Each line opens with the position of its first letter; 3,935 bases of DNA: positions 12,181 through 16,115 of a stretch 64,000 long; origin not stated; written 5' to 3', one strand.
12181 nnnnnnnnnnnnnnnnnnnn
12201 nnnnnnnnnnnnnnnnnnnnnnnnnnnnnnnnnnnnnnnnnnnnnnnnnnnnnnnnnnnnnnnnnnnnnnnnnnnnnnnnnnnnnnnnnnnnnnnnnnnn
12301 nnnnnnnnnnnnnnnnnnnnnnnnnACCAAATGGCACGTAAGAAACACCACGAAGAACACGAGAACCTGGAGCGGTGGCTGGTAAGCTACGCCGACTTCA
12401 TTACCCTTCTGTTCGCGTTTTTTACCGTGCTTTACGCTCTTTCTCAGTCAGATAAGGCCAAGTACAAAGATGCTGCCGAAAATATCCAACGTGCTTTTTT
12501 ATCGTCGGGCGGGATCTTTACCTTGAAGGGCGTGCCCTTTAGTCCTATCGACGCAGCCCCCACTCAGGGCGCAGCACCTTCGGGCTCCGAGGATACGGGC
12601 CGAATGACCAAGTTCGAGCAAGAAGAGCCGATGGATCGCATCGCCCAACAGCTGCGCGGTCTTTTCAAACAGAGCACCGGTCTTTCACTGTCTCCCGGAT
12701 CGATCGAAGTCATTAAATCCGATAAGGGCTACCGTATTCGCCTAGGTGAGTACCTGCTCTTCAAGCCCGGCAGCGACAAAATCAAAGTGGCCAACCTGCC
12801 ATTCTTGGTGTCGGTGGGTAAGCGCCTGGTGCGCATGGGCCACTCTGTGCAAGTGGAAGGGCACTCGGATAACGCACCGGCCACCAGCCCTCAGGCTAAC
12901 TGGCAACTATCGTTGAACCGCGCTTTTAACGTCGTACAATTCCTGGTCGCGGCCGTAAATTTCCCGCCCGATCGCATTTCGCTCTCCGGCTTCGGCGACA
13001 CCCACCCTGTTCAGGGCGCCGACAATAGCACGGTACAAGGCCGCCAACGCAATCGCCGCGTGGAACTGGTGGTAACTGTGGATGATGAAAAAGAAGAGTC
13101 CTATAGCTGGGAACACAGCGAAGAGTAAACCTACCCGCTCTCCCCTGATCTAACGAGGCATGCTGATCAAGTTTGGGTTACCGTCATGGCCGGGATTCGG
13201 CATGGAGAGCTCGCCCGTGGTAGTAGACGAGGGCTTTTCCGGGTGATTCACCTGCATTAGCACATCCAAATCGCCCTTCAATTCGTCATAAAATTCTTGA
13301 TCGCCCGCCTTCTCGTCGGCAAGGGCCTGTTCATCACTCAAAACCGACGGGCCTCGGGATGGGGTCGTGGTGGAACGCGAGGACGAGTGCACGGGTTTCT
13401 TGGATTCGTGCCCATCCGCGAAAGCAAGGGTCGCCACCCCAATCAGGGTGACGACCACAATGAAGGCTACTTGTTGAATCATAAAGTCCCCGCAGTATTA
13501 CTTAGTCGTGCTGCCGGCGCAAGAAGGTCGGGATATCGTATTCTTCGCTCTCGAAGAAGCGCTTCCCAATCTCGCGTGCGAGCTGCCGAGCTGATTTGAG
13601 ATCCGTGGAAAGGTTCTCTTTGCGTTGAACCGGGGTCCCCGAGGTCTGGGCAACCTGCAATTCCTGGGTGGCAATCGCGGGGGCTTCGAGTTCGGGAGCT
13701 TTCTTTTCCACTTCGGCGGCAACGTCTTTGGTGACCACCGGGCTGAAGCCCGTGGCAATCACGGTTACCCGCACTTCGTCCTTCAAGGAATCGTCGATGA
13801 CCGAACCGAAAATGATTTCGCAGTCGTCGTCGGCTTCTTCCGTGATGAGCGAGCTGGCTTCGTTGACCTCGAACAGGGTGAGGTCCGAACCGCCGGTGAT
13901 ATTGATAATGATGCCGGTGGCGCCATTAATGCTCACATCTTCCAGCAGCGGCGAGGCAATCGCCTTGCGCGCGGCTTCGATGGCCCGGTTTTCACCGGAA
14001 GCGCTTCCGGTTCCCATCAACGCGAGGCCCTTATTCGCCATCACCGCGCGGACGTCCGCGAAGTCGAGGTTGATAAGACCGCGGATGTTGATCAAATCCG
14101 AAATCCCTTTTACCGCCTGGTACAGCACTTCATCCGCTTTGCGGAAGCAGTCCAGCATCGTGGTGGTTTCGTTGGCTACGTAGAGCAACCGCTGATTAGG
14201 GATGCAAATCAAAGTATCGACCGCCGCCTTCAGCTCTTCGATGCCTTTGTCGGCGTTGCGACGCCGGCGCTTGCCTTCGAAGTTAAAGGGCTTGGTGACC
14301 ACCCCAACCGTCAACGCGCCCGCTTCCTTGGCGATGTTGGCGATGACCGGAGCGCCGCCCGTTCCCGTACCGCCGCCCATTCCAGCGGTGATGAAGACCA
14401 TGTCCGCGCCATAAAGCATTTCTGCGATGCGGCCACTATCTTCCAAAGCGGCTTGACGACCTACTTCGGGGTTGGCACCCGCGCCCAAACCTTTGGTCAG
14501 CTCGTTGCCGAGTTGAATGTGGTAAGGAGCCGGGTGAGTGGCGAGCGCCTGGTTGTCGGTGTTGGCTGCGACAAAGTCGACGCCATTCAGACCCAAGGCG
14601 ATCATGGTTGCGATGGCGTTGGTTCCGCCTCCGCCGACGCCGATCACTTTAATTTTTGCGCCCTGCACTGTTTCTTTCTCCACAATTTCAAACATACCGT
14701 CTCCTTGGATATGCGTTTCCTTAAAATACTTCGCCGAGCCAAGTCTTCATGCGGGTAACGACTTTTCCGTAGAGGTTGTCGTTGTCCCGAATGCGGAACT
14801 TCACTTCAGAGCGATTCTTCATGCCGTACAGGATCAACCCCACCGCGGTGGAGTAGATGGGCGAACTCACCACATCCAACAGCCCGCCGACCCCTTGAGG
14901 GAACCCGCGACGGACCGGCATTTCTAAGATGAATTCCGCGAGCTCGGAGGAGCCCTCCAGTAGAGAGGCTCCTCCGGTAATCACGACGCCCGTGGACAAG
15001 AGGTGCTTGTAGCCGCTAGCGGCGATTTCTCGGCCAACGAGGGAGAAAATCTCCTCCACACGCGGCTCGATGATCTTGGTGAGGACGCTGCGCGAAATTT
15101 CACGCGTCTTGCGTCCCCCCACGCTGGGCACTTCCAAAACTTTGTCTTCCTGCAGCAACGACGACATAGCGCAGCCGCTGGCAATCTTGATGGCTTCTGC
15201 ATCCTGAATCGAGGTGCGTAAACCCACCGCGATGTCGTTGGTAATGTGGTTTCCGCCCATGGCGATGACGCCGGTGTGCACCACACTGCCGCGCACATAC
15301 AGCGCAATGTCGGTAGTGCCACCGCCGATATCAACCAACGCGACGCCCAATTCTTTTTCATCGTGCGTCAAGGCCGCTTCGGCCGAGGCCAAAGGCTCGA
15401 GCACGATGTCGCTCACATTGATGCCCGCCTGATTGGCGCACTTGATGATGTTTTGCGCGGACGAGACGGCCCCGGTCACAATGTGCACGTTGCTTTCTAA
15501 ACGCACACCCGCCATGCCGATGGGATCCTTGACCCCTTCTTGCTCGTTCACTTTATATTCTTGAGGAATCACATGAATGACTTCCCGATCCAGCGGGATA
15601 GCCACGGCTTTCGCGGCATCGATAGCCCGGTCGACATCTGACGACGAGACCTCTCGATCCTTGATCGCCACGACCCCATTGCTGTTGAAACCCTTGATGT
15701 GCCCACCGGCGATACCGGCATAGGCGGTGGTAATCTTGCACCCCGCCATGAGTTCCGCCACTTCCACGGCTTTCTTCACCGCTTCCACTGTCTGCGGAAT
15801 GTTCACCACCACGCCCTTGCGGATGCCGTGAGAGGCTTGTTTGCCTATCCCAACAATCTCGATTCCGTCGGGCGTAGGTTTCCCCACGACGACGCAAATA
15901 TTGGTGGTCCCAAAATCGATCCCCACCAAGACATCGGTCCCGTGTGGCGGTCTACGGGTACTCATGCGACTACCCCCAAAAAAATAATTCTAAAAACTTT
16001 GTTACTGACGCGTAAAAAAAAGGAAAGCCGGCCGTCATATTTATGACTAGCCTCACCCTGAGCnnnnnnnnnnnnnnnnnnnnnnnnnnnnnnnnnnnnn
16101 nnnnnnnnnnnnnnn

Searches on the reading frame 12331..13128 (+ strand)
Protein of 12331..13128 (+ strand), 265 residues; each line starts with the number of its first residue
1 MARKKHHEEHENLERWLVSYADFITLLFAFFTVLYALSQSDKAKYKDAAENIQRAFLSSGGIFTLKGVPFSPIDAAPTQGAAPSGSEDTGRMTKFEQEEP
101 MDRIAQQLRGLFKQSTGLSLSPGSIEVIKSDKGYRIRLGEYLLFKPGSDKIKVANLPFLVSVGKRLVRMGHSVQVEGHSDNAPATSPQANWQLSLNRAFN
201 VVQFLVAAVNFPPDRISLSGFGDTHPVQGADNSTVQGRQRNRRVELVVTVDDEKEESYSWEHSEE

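Call 25: search_protein_families(library=pfam, proteins=[window:12331-13128:+])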
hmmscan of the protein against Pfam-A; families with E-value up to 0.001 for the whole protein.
window:12331-13128:+ (265 aa): 2 families
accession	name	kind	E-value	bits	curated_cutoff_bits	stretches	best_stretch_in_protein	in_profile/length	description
PF13677.11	MotB_plug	-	4.1e-20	71.5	24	1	4-56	2-58/58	Membrane MotB of proton-channel complex MotA/MotB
PF00691.25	OmpA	-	5.8e-15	55.9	27.2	1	143-239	1-97/98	OmpA family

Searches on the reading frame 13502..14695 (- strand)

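Call 25: search_protein_families(library=pfam, proteins=[window:13502-14695:-])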
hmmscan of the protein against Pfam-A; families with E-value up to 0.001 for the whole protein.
window:13502-14695:- (397 aa): 2 families
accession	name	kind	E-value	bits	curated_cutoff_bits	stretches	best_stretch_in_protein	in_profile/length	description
PF00091.31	Tubulin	-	1.9e-48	165.7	33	1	14-174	1-189/190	Tubulin/FtsZ family, GTPase domain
PF12327.13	FtsZ_C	-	1.6e-37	128.1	27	1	223-317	1-94/95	FtsZ family, C-terminal domain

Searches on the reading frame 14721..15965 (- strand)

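Call 25: search_protein_families(library=pfam, proteins=[window:14721-15965:-])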
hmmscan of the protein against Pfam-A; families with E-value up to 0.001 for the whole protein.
window:14721-15965:- (414 aa): 7 families
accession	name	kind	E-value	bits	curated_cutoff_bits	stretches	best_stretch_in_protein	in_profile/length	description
PF14450.12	FtsA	-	1.8e-49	167.8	31.8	2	209-376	1-127/127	Cell division protein FtsA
PF02491.25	SHS2_FTSA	-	2.4e-32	111.6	25.4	1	87-164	1-79/79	SHS2 domain inserted in FTSA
PF06723.19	MreB_Mbl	-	1.2e-12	47.8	27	1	171-352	110-302/327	MreB/Mbl protein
PF06277.17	EutA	-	4.8e-07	29.5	27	1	199-256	136-193/475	Ethanolamine utilisation protein EutA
PF11104.14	PilM_2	-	1.1e-06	28.3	27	1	175-263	143-237/340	Type IV pilus assembly protein PilM;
PF00012.26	HSP70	-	0.00012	20.9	20.6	1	171-223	150-203/599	Hsp70 protein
PF08841.16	DDR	-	0.00079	19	24.6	1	177-263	104-191/328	Diol dehydratase reactivase ATPase-like domain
